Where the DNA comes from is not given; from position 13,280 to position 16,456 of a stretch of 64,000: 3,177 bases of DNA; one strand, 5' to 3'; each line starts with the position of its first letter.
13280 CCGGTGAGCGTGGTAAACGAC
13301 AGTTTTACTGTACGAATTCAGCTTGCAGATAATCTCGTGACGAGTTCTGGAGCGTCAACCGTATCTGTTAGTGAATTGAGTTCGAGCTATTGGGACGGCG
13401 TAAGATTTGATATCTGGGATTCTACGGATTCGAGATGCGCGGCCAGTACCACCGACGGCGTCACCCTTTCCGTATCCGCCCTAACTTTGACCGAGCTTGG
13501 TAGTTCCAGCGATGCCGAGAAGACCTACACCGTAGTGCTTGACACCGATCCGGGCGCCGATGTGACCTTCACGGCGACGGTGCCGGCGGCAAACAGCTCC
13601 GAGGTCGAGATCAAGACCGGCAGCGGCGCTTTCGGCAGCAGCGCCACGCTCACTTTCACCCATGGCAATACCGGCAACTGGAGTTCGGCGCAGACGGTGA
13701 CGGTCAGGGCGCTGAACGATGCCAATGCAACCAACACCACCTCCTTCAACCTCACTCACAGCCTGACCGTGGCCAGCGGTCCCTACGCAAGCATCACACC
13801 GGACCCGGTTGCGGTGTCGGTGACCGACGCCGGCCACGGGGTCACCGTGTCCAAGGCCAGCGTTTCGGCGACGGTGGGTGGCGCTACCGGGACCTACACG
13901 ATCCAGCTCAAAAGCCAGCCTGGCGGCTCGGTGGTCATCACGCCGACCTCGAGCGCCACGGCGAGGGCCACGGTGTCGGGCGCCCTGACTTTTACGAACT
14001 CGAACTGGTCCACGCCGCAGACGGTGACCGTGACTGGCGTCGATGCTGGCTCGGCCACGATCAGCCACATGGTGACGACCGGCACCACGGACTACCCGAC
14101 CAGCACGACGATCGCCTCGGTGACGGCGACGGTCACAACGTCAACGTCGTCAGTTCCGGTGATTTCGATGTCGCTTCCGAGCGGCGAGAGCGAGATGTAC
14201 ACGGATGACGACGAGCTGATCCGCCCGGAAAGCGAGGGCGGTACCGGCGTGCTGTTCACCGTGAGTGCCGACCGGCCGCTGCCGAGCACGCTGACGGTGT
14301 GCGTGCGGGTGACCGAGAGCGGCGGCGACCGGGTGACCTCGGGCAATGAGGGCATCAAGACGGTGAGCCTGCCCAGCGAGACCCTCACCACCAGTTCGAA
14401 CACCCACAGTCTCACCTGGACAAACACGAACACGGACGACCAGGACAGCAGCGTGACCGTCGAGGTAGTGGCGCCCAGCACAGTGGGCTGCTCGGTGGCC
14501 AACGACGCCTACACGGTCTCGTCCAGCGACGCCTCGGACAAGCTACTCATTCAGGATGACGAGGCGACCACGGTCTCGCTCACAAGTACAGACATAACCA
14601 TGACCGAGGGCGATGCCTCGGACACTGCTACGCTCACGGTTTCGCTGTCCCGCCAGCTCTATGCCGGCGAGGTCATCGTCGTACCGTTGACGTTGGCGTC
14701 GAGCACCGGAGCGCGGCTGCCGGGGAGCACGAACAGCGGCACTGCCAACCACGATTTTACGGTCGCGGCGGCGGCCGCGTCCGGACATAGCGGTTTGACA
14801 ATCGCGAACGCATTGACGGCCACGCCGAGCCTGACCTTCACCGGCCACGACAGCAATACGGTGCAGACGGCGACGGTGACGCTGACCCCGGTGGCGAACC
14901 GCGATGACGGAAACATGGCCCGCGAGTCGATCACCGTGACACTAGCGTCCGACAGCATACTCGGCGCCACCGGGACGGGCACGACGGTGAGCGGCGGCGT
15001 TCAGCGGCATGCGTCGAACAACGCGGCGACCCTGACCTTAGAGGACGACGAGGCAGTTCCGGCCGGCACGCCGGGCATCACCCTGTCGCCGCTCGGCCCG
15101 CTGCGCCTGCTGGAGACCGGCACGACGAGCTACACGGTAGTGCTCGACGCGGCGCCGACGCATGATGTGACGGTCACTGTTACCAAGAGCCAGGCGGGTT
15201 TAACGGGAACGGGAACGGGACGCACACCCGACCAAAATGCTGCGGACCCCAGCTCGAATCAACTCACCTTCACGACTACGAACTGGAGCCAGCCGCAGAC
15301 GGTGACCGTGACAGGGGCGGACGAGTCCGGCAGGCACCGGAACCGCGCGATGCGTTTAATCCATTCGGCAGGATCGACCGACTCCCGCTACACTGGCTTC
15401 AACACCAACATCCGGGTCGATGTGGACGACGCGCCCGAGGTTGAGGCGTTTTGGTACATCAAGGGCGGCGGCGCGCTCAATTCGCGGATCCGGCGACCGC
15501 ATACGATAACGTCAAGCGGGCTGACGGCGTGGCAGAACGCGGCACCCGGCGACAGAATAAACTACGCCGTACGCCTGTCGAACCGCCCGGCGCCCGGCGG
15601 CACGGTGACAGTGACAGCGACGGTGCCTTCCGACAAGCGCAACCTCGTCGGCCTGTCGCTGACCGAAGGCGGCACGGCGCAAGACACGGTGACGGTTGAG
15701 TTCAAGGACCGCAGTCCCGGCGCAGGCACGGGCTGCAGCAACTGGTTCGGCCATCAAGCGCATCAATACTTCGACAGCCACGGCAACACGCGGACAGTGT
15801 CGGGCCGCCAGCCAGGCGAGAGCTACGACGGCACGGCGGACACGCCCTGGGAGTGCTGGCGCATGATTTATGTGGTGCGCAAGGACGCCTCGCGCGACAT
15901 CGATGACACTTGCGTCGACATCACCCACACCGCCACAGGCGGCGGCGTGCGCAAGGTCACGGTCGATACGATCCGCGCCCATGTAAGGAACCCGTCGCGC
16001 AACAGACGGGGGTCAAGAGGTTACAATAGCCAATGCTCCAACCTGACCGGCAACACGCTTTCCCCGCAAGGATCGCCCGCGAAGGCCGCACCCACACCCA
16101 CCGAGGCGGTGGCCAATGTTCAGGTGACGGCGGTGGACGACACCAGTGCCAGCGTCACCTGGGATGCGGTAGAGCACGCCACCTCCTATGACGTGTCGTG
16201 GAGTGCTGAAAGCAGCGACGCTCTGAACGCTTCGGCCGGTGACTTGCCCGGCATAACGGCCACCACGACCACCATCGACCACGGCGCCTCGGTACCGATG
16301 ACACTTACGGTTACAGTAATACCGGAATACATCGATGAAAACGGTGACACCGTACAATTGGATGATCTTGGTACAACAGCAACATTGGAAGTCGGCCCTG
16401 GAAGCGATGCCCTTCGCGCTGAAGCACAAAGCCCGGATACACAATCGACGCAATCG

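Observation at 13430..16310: Abrupt roughly 2.9-kb very GC-rich block inside a single ORF: a mosaic passenger domain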

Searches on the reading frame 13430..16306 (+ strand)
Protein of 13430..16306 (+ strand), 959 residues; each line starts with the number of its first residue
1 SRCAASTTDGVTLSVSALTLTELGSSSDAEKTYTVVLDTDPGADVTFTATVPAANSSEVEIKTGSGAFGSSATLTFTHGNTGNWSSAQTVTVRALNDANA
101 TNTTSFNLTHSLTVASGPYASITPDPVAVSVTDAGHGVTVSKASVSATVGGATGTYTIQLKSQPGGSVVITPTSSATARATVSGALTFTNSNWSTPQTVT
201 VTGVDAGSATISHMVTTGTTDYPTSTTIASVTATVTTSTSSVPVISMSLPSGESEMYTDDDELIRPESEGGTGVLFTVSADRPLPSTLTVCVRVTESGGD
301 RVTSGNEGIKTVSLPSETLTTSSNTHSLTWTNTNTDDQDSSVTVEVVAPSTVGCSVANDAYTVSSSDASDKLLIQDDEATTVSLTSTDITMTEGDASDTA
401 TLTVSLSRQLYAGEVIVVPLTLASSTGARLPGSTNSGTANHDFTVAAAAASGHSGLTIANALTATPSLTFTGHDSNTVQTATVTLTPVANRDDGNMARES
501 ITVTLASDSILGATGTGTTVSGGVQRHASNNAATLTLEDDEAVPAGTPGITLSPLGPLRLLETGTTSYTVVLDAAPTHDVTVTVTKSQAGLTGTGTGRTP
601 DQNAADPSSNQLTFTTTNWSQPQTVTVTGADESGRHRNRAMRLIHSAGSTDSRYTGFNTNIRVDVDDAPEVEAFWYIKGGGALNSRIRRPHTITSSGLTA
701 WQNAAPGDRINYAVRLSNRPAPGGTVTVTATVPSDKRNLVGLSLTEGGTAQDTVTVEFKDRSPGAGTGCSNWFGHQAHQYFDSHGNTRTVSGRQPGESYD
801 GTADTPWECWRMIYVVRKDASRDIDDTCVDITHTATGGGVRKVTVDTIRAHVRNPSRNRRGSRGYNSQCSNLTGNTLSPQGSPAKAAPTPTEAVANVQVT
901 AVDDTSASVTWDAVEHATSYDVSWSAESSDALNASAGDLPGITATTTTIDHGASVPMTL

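Call 14: find_homologous_proteins(query=window:13430-16306:+, max_evalue=0.001)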
Query window:13430-16306:+ (959 aa): 395 proteins with E <= 0.001 among 8000 candidates; the best 120 are listed.
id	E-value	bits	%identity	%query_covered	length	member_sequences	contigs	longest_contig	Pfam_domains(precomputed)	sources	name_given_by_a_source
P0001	0.0e+0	1314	72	72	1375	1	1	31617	PF05345.19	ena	-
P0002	0.0e+0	1313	71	100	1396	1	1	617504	-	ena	-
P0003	0.0e+0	1239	71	93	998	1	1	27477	PF07178.17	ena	-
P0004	0.0e+0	1103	75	75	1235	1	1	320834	PF13385.14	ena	-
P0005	0.0e+0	1061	73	75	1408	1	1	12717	PF13385.14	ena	-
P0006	0.0e+0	1059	73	76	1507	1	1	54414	-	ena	-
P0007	0.0e+0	1053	72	76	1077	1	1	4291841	-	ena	-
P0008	0.0e+0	1024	72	74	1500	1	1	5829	PF03160.21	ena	-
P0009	0.0e+0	1018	70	77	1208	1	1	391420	PF13385.14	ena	-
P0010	0.0e+0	1015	71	76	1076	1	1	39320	-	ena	-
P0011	6.3e-296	1003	71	76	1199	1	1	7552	-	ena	-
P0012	5.7e-295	999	71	75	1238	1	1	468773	PF13385.14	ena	-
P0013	4.5e-291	987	69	76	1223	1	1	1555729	PF13385.14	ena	-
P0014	7.3e-283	959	67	77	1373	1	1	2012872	PF00354.25,PF13385.14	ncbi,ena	-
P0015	5.4e-281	953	66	77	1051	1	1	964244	-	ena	-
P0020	3.4e-270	917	87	53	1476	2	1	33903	PF03160.21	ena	-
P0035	3.2e-215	736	56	75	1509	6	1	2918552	-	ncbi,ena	-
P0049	5.1e-187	642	52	75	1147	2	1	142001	-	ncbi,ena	-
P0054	8.7e-182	625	50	75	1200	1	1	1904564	PF03160.21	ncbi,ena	-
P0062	1.3e-166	575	51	75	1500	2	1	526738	-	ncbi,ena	-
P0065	1.4e-163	565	50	72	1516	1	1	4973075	PF03160.21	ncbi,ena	-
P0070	8.1e-148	513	47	75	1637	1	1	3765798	PF03160.21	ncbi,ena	-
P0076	3.4e-136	474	38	69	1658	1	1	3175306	-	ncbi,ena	-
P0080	7.9e-134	466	45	75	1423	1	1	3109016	-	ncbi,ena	-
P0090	2.4e-95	339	41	67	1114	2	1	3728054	PF03160.21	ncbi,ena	-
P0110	2.0e-78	283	58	31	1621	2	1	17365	PF03160.21,PF00041.28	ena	-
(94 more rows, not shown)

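Call 15: find_encoding_contigs(protein=P0002, flank=10000, max_places=3)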
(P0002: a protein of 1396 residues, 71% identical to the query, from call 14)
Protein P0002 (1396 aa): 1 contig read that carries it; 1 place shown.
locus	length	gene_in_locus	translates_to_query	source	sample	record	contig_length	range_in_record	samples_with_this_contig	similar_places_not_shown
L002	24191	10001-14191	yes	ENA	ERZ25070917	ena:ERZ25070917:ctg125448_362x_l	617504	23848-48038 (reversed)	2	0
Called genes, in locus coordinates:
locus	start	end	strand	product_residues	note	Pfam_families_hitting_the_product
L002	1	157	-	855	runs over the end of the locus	PF02195:ParB_N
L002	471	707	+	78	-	-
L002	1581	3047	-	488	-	PF13203:DUF2201_N, PF09967:DUF2201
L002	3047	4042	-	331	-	-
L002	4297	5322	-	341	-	-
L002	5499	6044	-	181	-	PF04002:RadC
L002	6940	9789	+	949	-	-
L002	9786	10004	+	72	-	-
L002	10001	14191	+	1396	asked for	-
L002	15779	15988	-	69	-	-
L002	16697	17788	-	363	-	-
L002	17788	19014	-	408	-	PF13356:Arm-DNA-bind_3, PF22022:Phage_int_M, PF00589:Phage_integrase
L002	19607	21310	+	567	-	PF00773:RNB, PF00575:S1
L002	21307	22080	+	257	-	PF08032:SpoU_sub_bind, PF00588:SpoU_methylase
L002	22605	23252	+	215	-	PF01250:Ribosomal_S6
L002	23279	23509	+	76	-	PF01084:Ribosomal_S18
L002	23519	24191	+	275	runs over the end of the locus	-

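Call 16: find_encoding_contigs(protein=P0014, flank=10000, max_places=3)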
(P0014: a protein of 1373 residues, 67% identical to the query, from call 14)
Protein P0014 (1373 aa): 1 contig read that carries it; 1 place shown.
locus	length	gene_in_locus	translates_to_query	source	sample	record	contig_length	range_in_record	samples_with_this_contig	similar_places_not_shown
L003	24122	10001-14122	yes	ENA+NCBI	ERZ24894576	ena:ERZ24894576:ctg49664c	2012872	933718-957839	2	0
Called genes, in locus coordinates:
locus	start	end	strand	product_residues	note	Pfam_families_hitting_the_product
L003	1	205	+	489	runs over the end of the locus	-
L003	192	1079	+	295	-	-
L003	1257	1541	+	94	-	PF05154:TM2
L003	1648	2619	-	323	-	PF07510:GmrSD_C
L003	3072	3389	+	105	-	-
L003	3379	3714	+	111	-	-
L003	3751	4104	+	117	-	-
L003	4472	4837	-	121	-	-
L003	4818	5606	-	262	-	PF12844:HTH_19 (weak), PF13560:HTH_31, PF01381:HTH_3, PF13443:HTH_26 (weak), PF13274:SocA_Panacea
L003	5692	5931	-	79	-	-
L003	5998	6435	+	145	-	-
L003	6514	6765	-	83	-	PF02604:PhdYeFM_antitox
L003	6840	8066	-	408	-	PF00346:Complex1_49kDa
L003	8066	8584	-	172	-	PF00329:Complex1_30kDa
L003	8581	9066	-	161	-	PF01058:Oxidored_q6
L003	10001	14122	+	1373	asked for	PF00354:Pentaxin (faint), PF13385:Laminin_G_3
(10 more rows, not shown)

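Call 17: find_encoding_contigs(protein=P0020, flank=10000, max_places=3)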
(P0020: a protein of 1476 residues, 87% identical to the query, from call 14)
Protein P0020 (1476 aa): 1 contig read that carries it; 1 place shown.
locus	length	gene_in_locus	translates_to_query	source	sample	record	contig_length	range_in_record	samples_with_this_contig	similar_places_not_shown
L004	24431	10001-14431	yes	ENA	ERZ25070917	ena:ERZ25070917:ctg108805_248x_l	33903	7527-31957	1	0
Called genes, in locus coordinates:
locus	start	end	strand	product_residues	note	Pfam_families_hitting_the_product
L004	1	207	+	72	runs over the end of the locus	-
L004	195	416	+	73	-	-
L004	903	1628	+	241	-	-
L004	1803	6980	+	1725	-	PF03160:Calx-beta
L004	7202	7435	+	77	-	PF02604:PhdYeFM_antitox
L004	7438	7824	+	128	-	PF01850:PIN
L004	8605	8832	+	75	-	-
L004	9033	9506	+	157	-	-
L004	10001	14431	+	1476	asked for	PF03160:Calx-beta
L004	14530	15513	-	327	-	PF00005:ABC_tran, PF13304:AAA_21 (faint), PF08352:oligo_HPY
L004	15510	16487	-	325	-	PF00005:ABC_tran, PF02463:SMC_N (weak), PF13304:AAA_21, PF08352:oligo_HPY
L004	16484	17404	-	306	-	PF12911:OppC_N, PF00528:BPD_transp_1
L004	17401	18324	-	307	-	PF19300:BPD_transp_1_N, PF00528:BPD_transp_1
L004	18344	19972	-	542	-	PF00496:SBP_bac_5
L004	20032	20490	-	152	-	PF13404:HTH_AsnC-type, PF13412:HTH_24, PF01037:AsnC_trans_reg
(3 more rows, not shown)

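Call 20: list_cluster_members(proteins=[P0014, P0035, P0049, P0054, P0062, P0065, P0070, P0076, P0080, P0090])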
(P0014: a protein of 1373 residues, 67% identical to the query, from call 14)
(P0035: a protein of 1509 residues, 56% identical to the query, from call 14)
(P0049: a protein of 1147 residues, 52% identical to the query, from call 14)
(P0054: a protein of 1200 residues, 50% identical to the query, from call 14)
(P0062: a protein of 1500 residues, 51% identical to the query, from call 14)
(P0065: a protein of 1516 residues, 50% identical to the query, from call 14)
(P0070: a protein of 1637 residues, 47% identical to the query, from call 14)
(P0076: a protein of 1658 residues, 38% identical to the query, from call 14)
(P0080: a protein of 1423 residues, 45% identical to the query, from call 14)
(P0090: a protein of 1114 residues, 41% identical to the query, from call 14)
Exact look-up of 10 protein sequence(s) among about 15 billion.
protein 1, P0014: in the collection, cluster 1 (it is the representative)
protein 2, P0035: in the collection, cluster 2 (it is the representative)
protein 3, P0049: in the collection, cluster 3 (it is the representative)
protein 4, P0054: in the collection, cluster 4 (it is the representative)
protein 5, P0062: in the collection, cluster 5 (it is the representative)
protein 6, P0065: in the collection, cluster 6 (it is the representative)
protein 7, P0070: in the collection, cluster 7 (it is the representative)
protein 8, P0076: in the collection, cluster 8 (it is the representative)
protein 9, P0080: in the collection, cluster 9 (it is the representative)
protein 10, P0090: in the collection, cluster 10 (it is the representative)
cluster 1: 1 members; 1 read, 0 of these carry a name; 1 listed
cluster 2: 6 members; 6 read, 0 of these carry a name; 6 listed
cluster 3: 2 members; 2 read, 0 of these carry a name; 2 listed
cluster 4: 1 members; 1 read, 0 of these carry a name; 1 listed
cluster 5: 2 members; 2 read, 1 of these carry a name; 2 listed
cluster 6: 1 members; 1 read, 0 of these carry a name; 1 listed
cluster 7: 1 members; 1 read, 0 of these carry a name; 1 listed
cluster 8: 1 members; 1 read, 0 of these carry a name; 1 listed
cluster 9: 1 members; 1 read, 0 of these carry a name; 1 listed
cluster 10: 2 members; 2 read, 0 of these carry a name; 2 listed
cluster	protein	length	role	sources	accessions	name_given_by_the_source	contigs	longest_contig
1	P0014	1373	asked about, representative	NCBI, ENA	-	-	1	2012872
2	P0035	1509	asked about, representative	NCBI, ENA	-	-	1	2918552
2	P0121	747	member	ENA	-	-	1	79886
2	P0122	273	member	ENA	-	-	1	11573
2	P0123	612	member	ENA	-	-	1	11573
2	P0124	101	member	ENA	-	-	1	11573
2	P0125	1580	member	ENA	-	-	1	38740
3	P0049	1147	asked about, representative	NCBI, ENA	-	-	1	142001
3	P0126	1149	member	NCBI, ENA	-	-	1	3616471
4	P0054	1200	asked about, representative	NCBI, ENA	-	-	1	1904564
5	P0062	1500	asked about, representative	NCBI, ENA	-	-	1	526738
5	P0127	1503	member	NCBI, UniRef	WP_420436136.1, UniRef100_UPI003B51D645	hypothetical protein [Candidatus Poriferisodalis sp.] | hypothetical protein n=1 Tax=Candidatus Poriferisodalis sp. TaxID=3101277 ...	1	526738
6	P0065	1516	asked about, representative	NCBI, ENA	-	-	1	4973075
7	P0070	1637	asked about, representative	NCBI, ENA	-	-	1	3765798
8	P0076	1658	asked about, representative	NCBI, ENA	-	-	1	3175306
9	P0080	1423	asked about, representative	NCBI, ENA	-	-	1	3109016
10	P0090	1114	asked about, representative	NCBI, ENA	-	-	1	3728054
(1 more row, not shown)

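Call 27: find_related_loci(query=A1, collection=genome_contigs, flank=10000)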
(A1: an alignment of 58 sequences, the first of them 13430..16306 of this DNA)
Query A1 (959 aa) in genome_contigs; peptide patterns used: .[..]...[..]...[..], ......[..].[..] (x = any residue, [..] = any of these).
135 stretches matched a pattern; 63 encode a relative of the query (tblastn E <= 1e-3); 61 distinct loci.
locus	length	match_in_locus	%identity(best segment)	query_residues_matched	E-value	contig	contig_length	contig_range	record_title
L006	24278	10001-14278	65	6-959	0e+0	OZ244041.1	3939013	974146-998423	MAG: Alphaproteobacteria bacterium isolate f7210445-354a-4bb2-b242-0c6f4feb337f genome assembly, chromosome: 1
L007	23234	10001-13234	75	229-959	0e+0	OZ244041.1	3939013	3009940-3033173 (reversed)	MAG: Alphaproteobacteria bacterium isolate f7210445-354a-4bb2-b242-0c6f4feb337f genome assembly, chromosome: 1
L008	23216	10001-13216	75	236-959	0e+0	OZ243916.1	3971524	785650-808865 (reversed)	MAG: uncultured Candidatus Binatia bacterium isolate 2cc28cda-9127-4ec7-a469-3bb310e7266b genome assembly, chromosome: 1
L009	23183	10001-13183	72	231-959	0e+0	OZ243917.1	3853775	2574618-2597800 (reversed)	MAG: Alphaproteobacteria bacterium isolate 02e1f9bb-dbd4-4ed1-82e0-245be44422fa genome assembly, chromosome: 1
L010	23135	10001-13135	73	243-959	0e+0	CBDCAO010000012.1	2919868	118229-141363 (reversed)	MAG: Thalassobaculaceae bacterium isolate afc6a102-a657-4c4c-8f42-853f76fb2351 genome assembly, contig: contig_12, whole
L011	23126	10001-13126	73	243-959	0e+0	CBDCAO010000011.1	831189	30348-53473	MAG: Thalassobaculaceae bacterium isolate afc6a102-a657-4c4c-8f42-853f76fb2351 genome assembly, contig: contig_11, whole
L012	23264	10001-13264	70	155-959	0e+0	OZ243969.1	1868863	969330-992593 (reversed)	MAG: Gammaproteobacteria bacterium isolate 9d7049a9-63ed-4b9d-8f30-7360124962fc genome assembly, chromosome: 1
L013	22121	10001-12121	71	231-959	0e+0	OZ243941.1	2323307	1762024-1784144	MAG: Candidatus Poriferihabitaceae bacterium isolate 39e65027-350b-404d-9bbf-9fbc4c2fdd17 genome assembly, chromosome: 1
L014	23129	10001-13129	72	243-959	0e+0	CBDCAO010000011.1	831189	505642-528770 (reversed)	MAG: Thalassobaculaceae bacterium isolate afc6a102-a657-4c4c-8f42-853f76fb2351 genome assembly, contig: contig_11, whole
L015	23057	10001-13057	69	223-959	0e+0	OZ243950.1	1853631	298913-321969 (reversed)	MAG: uncultured candidatus Porisulfidus sp. isolate cf025a5e-a0dc-40a1-8d33-8cb912d294f5 genome assembly, chromosome: 1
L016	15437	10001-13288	66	190-959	0e+0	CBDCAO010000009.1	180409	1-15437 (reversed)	MAG: Thalassobaculaceae bacterium isolate afc6a102-a657-4c4c-8f42-853f76fb2351 genome assembly, contig: contig_9, whole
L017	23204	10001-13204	67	155-959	0e+0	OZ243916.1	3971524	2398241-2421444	MAG: uncultured Candidatus Binatia bacterium isolate 2cc28cda-9127-4ec7-a469-3bb310e7266b genome assembly, chromosome: 1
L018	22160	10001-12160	67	8-959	0e+0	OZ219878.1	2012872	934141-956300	MAG: Thermodesulfobacteriota bacterium isolate 5b8d878f-b741-4c1d-a9b4-bc29eff46044 genome assembly, chromosome: 1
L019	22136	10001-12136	64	232-959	0e+0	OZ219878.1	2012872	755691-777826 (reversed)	MAG: Thermodesulfobacteriota bacterium isolate 5b8d878f-b741-4c1d-a9b4-bc29eff46044 genome assembly, chromosome: 1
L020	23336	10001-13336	60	183-959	0e+0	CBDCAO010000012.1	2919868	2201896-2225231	MAG: Thalassobaculaceae bacterium isolate afc6a102-a657-4c4c-8f42-853f76fb2351 genome assembly, contig: contig_12, whole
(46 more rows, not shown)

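Call 54: predict_structure(alignment_id=A1)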
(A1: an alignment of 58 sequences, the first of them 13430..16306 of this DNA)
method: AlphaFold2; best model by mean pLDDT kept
length: 959 residues; sequences in the alignment: 58
mean_pLDDT: 72.6   pTM: 0.40
mean pLDDT of the five models: 72.6, 72.1, 70.9, 70.5, 69.7
residues with pLDDT >= 90: 235; 70-90: 377; 50-70: 140; < 50: 207
segments of 3 or more residues with pLDDT < 50: 1-26, 98-101, 118-185, 200-240, 542-545, 591-595, 679-703, 858-867, 873-887
pLDDT, mean of each block of 10 residues (from residue 1): 29 44 50 64 72 70 74 65 62 62 57 55 46 33 31 39 43 40 49 52 43 39 39 38 85 80 90 88 86 90 83 79 86 87 92 84 89 91 90 87 91 88 89 65 88 79 90 76 89 78 83 64 88 86 60 91 92 91 89 60 93 91 94 82 92 86 90 66 35 31 55 85 91 89 90 93 71 68 67 78 86 88 78 86 67 59 48 44 44 88 88 87 87 83 91 79
secondary structure, 60 per line:
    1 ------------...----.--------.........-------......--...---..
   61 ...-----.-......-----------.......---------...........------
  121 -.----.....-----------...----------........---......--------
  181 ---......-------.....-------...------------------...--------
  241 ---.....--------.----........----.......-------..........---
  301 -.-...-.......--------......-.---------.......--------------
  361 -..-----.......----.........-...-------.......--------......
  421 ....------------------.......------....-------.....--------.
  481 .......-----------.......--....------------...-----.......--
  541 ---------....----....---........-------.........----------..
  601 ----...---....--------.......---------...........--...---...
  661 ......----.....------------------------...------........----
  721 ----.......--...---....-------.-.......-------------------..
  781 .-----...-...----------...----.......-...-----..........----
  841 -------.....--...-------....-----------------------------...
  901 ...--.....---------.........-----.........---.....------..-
elements in order (helices of 4 or more, strands of 3 or more residues): E13-15 E29-37 E45-50 E59-63 E71-76 E88-94 E104-114 E127-131 E143-145 E156-163 E167-172 E184-189 E197-201 E209-211 E230-232 E244-248 E262-266 E274-280 E288-297 E308-314 E323-328 E340-346 E369-375 E380-388 E390-392 E400-406 E415-424 E443-449 E456-459 E467-471 E480-487 E499-505 H508-511 E524-526 E532-538 E550-553 E558-561 E565-572 E580-588 E605-607 E611-614 E623-629 E639-649 E658-666 E671-675 E709-716 E725-731 E740-743 E753-759 E779-781 E787-789 E804-806 E811-817 E827-836 E848-852 H865-868 E898-903 E906-910 E920-928 E934-942 E946-950
